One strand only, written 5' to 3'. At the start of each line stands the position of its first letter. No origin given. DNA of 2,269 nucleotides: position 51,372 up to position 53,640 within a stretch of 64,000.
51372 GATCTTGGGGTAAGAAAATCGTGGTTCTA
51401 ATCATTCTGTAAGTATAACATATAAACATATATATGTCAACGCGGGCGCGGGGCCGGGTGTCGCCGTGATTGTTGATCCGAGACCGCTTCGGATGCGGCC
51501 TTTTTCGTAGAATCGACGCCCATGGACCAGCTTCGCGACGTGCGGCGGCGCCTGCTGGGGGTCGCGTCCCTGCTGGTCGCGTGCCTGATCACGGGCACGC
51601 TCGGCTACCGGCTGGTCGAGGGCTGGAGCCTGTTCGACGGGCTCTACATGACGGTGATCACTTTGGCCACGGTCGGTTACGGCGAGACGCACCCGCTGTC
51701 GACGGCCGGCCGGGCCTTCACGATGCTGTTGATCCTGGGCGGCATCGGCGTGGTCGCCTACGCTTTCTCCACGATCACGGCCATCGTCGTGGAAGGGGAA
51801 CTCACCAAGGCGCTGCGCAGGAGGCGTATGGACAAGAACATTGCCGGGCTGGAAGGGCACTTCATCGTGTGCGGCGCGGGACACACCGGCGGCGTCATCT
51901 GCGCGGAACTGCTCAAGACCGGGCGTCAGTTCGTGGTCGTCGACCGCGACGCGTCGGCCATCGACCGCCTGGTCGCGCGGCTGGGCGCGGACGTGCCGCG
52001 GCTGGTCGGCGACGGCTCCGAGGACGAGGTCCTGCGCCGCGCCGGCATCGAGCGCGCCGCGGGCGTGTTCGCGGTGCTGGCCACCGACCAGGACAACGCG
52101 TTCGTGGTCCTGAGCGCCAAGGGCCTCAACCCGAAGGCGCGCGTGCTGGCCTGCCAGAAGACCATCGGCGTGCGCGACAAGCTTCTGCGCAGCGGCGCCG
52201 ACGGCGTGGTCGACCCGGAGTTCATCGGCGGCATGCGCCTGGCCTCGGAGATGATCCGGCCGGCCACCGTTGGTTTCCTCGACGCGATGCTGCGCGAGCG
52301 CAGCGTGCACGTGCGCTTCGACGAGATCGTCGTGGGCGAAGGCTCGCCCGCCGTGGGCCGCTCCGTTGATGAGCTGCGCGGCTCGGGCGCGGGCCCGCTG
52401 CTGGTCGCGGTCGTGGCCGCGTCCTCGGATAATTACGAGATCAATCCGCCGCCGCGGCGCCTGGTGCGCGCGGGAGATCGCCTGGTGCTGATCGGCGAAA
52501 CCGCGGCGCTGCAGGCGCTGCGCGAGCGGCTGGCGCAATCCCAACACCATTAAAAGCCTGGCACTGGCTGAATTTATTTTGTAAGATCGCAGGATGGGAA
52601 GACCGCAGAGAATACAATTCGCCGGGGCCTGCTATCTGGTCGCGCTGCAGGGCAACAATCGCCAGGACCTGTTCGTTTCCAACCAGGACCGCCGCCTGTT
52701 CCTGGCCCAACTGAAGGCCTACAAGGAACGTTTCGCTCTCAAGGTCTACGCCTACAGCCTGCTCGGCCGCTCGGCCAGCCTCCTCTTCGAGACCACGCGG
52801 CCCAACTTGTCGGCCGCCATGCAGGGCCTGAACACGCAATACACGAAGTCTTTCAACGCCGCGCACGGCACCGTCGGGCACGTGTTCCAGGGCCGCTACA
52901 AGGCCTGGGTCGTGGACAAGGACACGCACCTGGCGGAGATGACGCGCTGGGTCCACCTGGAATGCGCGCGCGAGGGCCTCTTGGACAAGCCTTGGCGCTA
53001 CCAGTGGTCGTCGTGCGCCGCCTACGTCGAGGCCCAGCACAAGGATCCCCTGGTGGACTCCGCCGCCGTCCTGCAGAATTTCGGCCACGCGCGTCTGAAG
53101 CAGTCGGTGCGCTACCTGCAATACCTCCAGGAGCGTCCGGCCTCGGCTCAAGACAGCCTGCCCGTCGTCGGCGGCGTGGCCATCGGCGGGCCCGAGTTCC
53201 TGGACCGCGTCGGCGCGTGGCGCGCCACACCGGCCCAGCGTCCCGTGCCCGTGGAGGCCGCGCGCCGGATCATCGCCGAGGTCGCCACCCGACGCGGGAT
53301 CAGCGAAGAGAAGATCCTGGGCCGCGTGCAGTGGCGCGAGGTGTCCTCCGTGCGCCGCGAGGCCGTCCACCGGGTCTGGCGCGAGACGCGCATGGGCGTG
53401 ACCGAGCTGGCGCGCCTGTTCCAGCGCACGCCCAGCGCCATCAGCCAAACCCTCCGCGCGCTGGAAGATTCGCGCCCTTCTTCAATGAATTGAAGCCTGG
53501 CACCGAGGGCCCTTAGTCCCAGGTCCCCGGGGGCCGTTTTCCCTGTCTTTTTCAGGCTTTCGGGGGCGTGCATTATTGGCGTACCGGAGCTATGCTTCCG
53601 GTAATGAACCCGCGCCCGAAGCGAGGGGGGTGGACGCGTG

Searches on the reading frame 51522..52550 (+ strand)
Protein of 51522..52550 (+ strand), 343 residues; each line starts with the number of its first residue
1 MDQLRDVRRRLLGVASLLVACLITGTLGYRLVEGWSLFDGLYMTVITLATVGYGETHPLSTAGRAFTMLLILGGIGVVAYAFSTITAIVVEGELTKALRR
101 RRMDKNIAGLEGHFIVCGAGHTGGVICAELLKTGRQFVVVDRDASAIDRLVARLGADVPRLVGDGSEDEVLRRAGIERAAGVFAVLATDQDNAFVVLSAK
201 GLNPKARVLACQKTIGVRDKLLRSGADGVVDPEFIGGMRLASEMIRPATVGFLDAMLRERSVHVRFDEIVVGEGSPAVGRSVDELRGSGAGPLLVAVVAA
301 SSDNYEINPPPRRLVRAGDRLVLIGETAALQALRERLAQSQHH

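Call 10: search_protein_families(library=pfam, proteins=[window:51522-52550:+], max_evalue=0.001)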
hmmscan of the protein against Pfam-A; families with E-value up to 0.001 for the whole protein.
window:51522-52550:+ (343 aa): 3 families
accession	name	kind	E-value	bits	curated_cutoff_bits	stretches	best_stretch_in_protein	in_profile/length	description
PF02254.24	TrkA_N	-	1.1e-23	84.2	23.8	1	114-232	1-116/116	TrkA-N domain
PF07885.22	Ion_trans_2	-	8.1e-19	67.7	22.5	1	17-90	2-78/79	Ion channel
PF02080.26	TrkA_C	-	5.3e-09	36.3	27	1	268-337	3-70/71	TrkA-C domain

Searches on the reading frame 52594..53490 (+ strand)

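Call 10: search_protein_families(library=pfam, proteins=[window:52594-53490:+], max_evalue=0.001)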
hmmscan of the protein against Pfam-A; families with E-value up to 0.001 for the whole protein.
window:52594-53490:+ (299 aa): 0 families

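Call 58: search_protein_families(library=pfam, proteins=[window:52594-53490:+], max_evalue=1)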
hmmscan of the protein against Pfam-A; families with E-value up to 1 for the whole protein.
window:52594-53490:+ (299 aa): 6 families
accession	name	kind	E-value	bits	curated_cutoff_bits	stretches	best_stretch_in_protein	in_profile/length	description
PF08299.17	Bac_DnaA_C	-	0.007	16.8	31.5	1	225-286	3-65/69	Bacterial dnaA protein helix-turn-helix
PF01047.28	MarR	-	0.011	16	24.6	1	258-292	9-43/59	MarR family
PF01022.26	HTH_5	-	0.014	15.7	22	1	267-293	16-42/47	Bacterial regulatory protein, arsR family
PF25212.1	HVO_A0114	-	0.049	13.9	27.6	1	248-292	18-62/84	HVO_A0114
PF12840.13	HTH_20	-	0.1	13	27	1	253-293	5-45/51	Helix-turn-helix domain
PF13404.12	HTH_AsnC-type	-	0.54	10.6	27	0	265-291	16-42/42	AsnC-type helix-turn-helix domain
